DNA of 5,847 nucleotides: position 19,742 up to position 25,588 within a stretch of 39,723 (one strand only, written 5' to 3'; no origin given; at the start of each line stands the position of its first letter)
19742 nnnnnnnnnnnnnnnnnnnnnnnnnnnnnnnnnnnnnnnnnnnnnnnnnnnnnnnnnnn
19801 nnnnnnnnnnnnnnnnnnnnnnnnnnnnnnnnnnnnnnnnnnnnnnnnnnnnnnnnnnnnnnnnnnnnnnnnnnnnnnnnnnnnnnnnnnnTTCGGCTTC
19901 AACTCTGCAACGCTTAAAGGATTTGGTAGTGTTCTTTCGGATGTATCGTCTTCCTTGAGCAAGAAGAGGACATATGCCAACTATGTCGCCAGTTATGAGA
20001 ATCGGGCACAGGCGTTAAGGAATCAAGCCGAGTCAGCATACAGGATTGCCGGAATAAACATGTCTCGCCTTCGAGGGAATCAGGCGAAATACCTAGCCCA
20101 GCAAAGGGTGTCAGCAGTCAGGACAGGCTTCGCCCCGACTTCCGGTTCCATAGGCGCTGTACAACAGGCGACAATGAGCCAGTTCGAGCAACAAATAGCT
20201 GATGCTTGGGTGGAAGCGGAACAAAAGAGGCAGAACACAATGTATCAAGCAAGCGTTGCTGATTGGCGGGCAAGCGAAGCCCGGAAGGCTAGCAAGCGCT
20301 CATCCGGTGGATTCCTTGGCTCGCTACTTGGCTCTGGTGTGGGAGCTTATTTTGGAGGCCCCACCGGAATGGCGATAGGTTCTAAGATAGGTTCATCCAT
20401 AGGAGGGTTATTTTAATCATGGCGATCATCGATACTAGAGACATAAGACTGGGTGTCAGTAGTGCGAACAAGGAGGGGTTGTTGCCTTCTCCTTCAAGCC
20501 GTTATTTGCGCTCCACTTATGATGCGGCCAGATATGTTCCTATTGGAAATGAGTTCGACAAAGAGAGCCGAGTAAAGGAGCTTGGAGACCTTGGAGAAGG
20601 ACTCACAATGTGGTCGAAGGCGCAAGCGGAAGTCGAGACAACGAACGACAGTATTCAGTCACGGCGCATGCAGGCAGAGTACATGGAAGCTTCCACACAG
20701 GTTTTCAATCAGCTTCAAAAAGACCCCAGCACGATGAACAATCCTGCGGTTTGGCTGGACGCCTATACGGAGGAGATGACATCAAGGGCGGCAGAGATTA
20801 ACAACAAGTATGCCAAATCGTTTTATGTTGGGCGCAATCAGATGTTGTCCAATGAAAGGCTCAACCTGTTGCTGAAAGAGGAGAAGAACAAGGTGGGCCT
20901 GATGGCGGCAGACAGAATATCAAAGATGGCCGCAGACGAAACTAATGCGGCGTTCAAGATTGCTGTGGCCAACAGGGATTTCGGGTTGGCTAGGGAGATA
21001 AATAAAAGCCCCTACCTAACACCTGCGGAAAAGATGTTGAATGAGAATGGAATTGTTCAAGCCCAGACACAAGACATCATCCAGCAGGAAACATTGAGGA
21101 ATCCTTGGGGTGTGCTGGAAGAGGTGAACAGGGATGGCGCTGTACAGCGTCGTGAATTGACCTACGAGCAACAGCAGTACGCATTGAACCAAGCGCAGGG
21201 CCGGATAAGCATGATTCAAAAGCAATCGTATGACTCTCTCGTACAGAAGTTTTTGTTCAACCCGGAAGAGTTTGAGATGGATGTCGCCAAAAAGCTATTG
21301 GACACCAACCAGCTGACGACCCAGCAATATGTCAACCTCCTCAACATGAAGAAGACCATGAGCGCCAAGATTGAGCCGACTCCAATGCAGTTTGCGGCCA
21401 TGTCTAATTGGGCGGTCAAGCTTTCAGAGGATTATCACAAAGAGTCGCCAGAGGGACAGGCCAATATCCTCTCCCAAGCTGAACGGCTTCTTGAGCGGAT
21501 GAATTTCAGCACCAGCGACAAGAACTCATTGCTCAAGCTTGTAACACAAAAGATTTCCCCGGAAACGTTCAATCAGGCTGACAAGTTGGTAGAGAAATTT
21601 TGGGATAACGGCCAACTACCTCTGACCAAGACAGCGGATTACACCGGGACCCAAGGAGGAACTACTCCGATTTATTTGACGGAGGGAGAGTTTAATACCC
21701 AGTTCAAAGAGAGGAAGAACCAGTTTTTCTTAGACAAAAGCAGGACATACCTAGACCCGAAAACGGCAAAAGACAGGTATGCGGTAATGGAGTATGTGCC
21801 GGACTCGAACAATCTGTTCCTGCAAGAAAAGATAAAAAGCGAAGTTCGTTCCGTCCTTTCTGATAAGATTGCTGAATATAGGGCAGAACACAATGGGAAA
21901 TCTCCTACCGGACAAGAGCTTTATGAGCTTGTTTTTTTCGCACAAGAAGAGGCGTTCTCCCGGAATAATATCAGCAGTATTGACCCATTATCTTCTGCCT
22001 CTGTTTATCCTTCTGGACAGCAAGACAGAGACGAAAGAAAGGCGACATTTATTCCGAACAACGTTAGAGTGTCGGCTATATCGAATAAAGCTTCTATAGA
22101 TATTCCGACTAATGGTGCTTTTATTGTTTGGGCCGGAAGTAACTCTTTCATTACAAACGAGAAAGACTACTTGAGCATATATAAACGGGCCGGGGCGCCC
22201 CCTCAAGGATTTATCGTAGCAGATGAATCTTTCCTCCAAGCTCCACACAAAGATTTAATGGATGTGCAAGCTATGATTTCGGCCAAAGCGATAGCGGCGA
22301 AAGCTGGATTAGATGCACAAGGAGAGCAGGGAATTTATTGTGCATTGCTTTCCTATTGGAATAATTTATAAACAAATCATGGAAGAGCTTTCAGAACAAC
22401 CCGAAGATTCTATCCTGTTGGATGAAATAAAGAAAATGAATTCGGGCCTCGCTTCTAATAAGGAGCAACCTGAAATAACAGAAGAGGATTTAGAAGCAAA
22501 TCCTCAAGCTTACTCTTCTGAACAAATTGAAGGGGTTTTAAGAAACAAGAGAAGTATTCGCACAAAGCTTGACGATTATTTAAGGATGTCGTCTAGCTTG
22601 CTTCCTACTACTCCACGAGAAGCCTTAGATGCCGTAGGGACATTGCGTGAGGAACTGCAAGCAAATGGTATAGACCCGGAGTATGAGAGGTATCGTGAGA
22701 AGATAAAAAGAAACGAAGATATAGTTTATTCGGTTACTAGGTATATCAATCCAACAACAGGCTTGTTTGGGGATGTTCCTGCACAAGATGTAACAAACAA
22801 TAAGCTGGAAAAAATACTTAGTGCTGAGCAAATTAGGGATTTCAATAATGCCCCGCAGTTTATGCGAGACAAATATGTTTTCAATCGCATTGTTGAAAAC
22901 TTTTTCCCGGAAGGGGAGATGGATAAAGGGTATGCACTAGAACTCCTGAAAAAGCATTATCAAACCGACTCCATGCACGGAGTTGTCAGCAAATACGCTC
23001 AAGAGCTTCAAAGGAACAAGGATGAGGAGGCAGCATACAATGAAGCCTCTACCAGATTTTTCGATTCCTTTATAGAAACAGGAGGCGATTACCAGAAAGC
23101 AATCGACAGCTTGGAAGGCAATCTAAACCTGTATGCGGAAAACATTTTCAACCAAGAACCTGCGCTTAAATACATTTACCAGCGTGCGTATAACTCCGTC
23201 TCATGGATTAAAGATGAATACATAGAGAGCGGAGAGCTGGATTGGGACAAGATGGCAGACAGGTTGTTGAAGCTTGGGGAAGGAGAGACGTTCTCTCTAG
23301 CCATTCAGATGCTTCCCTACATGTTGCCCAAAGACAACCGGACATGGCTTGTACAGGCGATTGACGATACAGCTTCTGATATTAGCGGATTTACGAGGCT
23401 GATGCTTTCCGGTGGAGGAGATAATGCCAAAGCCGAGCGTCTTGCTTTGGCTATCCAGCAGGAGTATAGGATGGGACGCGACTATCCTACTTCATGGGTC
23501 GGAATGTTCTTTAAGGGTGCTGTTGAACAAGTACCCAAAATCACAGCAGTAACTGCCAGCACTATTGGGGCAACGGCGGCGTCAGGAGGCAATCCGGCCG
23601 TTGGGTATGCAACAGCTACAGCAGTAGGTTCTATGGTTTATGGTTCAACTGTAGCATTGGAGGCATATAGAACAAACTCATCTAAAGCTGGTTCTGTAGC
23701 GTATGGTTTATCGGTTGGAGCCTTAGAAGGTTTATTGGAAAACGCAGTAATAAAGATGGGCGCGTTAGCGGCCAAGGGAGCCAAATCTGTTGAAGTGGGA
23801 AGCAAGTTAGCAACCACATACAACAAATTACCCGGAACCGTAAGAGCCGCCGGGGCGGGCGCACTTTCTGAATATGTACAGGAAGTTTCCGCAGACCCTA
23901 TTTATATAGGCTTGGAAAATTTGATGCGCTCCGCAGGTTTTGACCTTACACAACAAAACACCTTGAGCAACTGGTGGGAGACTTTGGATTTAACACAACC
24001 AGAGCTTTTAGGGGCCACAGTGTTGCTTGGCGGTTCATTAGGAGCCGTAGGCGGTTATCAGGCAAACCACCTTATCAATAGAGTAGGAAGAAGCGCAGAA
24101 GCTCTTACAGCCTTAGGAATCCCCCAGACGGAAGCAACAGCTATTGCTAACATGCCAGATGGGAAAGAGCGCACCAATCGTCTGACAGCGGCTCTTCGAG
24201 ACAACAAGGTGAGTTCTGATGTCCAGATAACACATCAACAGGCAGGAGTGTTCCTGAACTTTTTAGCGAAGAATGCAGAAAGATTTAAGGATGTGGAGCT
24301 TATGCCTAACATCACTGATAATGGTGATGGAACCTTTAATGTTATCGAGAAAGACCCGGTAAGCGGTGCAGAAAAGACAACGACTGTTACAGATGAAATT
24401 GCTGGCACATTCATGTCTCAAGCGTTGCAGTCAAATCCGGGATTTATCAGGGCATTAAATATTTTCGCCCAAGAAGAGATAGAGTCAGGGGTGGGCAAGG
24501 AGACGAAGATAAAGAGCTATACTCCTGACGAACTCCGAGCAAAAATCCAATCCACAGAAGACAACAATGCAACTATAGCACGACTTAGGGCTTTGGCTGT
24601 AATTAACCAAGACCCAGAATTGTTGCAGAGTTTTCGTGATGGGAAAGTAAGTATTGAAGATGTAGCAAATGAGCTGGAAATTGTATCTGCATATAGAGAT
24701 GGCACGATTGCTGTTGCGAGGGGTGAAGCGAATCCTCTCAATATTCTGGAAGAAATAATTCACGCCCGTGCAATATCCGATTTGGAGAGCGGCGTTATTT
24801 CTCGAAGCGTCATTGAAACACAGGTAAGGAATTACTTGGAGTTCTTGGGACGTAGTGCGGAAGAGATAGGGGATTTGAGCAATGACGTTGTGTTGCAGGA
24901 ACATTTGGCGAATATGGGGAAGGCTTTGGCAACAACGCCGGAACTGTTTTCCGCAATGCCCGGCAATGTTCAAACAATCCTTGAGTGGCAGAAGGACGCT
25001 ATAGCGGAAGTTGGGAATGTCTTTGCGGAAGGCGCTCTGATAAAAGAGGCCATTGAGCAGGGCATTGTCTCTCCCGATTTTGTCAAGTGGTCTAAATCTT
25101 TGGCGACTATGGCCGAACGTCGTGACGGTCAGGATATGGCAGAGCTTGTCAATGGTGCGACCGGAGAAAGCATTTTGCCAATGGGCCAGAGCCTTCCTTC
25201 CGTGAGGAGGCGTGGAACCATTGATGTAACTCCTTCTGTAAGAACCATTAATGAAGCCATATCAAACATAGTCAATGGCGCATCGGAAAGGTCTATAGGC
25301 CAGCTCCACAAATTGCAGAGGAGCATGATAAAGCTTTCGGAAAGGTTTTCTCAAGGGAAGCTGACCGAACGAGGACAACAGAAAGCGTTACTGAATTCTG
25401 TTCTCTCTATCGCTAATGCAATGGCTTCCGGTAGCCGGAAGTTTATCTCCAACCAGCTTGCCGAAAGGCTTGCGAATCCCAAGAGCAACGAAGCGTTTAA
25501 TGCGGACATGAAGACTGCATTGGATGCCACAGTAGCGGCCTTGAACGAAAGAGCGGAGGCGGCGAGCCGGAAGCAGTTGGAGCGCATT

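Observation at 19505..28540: P22/T7-like trio of putative internal ejection proteins, including an unusually large member of about 2053 aa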

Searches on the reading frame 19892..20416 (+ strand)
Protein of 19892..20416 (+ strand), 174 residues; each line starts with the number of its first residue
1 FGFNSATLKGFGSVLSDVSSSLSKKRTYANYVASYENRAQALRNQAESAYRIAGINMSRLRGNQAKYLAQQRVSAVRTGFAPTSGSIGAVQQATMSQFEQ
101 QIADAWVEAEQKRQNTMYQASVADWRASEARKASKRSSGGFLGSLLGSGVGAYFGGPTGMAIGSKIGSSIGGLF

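Call 108: search_dna_similar(query=window:19892-20416:+, collection=phages, mode=protein, max_evalue=10, max_rows=25)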
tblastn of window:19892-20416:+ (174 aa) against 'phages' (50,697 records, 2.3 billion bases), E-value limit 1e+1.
Records with a match: 2; places in all: 2; records where one place covers at least 80% of the query: 0.
Best place of each record, by identity: <60% 2.
By first word of the organism name: Cyanophage 2.
By host as written in the record: Prochlorococcus NATL2A 2.
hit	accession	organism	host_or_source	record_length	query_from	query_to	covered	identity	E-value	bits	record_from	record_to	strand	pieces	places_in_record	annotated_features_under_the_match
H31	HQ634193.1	Cyanophage P-RSM6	Prochlorococcus NATL2A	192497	30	113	48%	25.0%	9e+0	33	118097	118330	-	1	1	hypothetical protein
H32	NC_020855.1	Cyanophage P-RSM6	Prochlorococcus NATL2A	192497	30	113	48%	25.0%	9e+0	33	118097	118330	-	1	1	virion structural protein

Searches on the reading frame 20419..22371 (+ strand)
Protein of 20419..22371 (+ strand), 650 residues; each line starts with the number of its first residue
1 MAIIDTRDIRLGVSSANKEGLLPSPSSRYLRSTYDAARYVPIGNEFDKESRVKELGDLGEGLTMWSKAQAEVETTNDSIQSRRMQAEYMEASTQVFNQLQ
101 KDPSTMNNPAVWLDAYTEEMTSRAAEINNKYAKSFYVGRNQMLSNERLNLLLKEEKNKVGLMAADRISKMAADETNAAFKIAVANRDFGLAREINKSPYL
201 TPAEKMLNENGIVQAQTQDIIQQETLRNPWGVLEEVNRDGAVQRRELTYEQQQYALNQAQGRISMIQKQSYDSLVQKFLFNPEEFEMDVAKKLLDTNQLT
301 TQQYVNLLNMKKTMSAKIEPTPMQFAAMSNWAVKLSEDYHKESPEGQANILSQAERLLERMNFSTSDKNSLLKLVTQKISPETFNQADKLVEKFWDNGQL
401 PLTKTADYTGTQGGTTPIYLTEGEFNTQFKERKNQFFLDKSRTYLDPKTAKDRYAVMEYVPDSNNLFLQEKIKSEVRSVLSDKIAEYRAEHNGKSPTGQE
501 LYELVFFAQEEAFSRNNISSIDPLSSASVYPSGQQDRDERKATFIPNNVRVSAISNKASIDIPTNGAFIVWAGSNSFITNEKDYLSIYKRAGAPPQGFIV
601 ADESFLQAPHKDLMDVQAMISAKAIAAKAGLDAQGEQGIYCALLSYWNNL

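Call 4: search_protein_families(library=pfam, proteins=[window:20419-22371:+], max_evalue=0.1)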
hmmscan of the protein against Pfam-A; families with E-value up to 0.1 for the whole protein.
window:20419-22371:+ (650 aa): 1 family
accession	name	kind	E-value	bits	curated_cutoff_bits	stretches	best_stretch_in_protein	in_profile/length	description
PF01564.23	Spermine_synth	-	0.049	13.6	22.9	0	156-224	71-139/186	Spermine/spermidine synthase domain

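Call 5: search_protein_families(library=phrogs, proteins=[window:20419-22371:+], max_evalue=0.01)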
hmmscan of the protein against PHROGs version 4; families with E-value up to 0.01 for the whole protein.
window:20419-22371:+ (650 aa): 0 families

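Call 14: search_protein_families(library=phrogs, proteins=[window:20419-22371:+], max_evalue=5)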
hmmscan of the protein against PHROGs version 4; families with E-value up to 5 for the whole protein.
window:20419-22371:+ (650 aa): 1 family
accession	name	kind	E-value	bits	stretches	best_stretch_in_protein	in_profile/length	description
phrog_24626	-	unknown function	0.19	12.7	1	50-102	6-58/77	-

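Call 19: search_solved_structures(query=window:20419-22371:+, max_evalue=10)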
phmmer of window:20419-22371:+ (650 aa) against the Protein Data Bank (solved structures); distinct sequences matched with E-value up to 10: 1.
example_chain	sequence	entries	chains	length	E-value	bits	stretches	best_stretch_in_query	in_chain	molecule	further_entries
3s4w_A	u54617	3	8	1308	0.53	12.3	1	268-344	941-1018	Fanconi anemia group I protein homolog | dna repair 1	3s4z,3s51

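Call 66: search_dna_similar(query=window:20419-22371:+, collection=phages, mode=protein, max_evalue=0.01, max_rows=25)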
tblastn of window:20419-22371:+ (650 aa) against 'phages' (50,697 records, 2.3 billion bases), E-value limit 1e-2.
No match.

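Call 95: search_solved_structures(query=A7, max_evalue=10)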
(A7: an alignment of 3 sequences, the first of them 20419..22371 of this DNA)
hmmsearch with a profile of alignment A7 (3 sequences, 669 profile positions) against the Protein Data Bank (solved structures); distinct sequences matched with E-value up to 10: 4.
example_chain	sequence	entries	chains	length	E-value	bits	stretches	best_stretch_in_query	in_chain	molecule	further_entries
8p7m_A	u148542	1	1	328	0.48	11.9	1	506-622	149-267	Parathion hydrolase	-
8p7h_A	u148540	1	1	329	0.48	11.9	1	506-622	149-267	Parathion hydrolase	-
8p7f_A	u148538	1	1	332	0.49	11.9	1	506-622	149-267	Parathion hydrolase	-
6ffw_A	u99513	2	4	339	0.51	11.9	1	506-622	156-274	Parathion hydrolase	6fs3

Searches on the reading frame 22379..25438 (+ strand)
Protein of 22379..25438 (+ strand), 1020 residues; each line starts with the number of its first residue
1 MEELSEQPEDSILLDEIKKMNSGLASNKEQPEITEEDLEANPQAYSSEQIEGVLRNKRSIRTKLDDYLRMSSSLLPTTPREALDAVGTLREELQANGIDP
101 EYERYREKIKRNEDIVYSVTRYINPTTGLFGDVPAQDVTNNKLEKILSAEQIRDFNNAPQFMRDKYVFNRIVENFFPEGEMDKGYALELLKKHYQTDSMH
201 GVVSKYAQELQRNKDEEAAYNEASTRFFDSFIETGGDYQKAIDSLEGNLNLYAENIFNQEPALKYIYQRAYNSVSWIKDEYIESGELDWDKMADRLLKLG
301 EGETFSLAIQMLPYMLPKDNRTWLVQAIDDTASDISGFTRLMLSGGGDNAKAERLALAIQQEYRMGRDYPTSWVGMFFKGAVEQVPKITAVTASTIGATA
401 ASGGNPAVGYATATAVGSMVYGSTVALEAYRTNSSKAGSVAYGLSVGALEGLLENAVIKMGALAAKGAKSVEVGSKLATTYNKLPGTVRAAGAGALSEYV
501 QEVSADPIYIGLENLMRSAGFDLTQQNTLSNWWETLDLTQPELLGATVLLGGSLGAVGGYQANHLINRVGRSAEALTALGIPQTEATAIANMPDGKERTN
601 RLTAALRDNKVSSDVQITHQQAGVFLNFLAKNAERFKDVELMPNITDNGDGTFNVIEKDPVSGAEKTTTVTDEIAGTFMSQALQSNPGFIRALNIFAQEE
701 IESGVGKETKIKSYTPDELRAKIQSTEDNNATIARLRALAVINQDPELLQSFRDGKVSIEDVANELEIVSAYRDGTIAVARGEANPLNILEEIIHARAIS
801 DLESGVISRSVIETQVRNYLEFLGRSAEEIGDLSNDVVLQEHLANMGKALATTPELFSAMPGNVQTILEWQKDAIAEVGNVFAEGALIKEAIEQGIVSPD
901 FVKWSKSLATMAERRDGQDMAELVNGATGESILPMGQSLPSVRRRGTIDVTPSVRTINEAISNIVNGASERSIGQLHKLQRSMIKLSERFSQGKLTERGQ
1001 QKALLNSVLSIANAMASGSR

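Call 56: search_solved_structures(query=A4, max_evalue=10)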
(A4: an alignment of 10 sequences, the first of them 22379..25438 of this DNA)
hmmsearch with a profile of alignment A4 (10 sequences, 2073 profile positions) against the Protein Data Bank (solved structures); distinct sequences matched with E-value up to 10: 1.
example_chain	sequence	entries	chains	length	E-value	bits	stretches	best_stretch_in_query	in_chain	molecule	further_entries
6l5h_A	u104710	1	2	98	1.8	8.9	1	1064-1142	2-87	Rootletin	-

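Call 68: predict_structure(alignment_id=A4)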
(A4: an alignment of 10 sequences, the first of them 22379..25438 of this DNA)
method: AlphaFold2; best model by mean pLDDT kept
length: 1020 residues; sequences in the alignment: 10
mean_pLDDT: 55.8   pTM: 0.31
mean pLDDT of the five models: 55.8, 52.2, 51.4, 50.4, 48.1
residues with pLDDT >= 90: 0; 70-90: 328; 50-70: 284; < 50: 408
segments of 3 or more residues with pLDDT < 50: 1-33, 138-144, 318-570, 574-581, 593-597, 605-640, 672-674, 693-706, 755-757, 900-911, 937-950, 1018-1020
pLDDT, mean of each block of 10 residues (from residue 1): 31 38 31 50 49 62 77 74 81 77 77 79 61 56 56 77 85 79 83 86 83 75 77 83 82 79 78 79 62 67 64 56 35 41 39 41 32 29 26 25 25 24 27 27 25 24 24 32 36 37 34 38 33 33 35 27 34 45 61 50 47 29 34 44 56 59 65 49 53 45 40 64 62 55 55 55 65 74 73 75 62 79 77 78 76 62 61 65 72 61 43 62 74 58 37 66 74 78 77 67 68 59
secondary structure, 60 per line:
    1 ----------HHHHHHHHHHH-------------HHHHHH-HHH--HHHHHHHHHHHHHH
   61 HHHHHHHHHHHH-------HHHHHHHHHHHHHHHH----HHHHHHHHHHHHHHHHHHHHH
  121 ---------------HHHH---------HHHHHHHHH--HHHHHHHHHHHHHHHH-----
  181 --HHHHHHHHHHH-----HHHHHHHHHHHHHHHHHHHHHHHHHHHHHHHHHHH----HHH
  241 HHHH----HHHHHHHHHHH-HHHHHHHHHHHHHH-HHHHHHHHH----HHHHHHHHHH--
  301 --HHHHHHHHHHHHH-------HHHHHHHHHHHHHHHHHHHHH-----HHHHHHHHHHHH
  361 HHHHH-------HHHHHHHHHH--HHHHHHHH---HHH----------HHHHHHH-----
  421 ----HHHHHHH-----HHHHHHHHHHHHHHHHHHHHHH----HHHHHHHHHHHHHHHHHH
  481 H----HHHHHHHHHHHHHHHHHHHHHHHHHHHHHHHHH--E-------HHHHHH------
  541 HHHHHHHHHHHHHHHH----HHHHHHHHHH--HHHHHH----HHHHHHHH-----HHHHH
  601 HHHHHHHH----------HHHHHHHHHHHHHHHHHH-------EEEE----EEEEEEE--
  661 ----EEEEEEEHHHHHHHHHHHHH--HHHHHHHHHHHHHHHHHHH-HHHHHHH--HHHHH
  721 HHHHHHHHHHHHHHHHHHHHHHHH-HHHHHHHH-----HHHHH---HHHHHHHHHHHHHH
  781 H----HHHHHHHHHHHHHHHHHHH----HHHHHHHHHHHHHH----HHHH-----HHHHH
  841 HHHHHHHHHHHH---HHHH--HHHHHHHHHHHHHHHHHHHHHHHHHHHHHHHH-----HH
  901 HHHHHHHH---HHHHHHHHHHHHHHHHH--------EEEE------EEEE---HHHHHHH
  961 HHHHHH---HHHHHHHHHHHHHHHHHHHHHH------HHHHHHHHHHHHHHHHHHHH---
elements in order (helices of 4 or more, strands of 3 or more residues): H11-21 H35-40 H47-72 H80-95 H100-120 H136-139 H149-157 H160-175 H183-193 H199-233 H238-244 H249-259 H261-274 H276-284 H289-298 H303-315 H323-343 H349-365 H373-382 H385-392 H409-415 H425-431 H437-458 H463-481 H486-518 H529-534 H541-556 H561-570 H573-578 H583-590 H596-608 H619-636 E644-647 E652-658 E665-671 H672-684 H687-705 H707-713 H716-744 H746-753 H759-763 H767-781 H786-804 H809-822 H827-830 H836-852 H856-859 H862-893 H899-908 H912-928 E937-940 E947-950 H954-966 H970-991 H998-1017

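Call 70: fold_search(model_id=the predicted structure, library=pdb)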
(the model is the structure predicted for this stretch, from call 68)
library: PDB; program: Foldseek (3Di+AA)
matches with E <= 10: 143; with E <= 0.001: 0
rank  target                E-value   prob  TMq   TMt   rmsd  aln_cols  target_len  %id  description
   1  2h4m_B                7.8e-02  0.21  0.10  0.11  31.0      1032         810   10  Karyopherin Beta2/Transportin-M9NLS (released 2006-10-24)
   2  8y2o_A                5.4e-01  0.05  0.08  0.05  29.4      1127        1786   10  The Cryo-EM structure of human tRNA methyltransferase FTSJ1-THADA with substrate tRNA and S-adenosyl homocysteine (SAH (released 2025-06-18)
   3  5xap                  1.1e+00  0.04  0.06  0.08  27.6       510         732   10  Crystal structure of SecDF in I form (C2 space group) (released 2017-05-17)
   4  7k0y_A                1.3e+00  0.04  0.09  0.04  32.6      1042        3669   12  Cryo-EM structure of activated-form DNA-PK (complex VI) (released 2021-01-06)
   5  5xei                  1.6e+00  0.04  0.05  0.09  47.8       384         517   12  Crystal structure of the Smc head domain with a coiled coil and joint derived from Pyrococcus yayanosii (released 2017-06-07)
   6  9j3d_A                1.6e+00  0.03  0.05  0.08  30.7       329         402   13  Cryo-EM structure of TMexCD1-TOprJ1 (released 2025-08-13)
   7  8to0_k                1.7e+00  0.04  0.05  0.11  49.6       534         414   12  48-nm repeating structure of doublets from mouse sperm flagella (released 2023-11-01)
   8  9qe0_B                1.8e+00  0.02  0.06  0.05  80.3      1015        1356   11  Neobacillus vireti Wadjet-II JetABC dimer (released 2025-06-25)
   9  6wu0                  2.0e+00  0.02  0.06  0.07  42.3       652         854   13  CryoEM structure of Burkholderia pseudomallei hopanoid biosynthesis-associated RND transporter HpnN (released 2021-02-03)
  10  7w1m_D                2.2e+00  0.02  0.08  0.08  28.4       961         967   14  Cryo-EM structure of human cohesin-CTCF-DNA complex (released 2023-05-31)
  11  7mwr_B                2.6e+00  0.08  0.06  0.17  19.4       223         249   15  Structure of De Novo designed beta sheet heterodimer LHD101A53/B4 (released 2022-01-19)
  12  7ogt_B                2.6e+00  0.02  0.06  0.07  65.0       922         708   10  Folded elbow of cohesin (released 2021-07-28)
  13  7wls_A                2.7e+00  0.06  0.07  0.07  22.5       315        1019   13  Crystal structure of the multidrug efflux transporter BpeB from Burkholderia pseudomallei (released 2023-07-19)
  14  5xan_B                2.7e+00  0.03  0.06  0.08  27.2       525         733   11  Crystal structure of SecDF in I form (P212121 space group) (released 2017-05-17)
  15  3io5_A                2.8e+00  0.72  0.04  0.15   3.3        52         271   13  Crystal Structure of a dimeric form of the uvsX Recombinase core domain from Enterobacteria Phage T4 (released 2010-08-25)
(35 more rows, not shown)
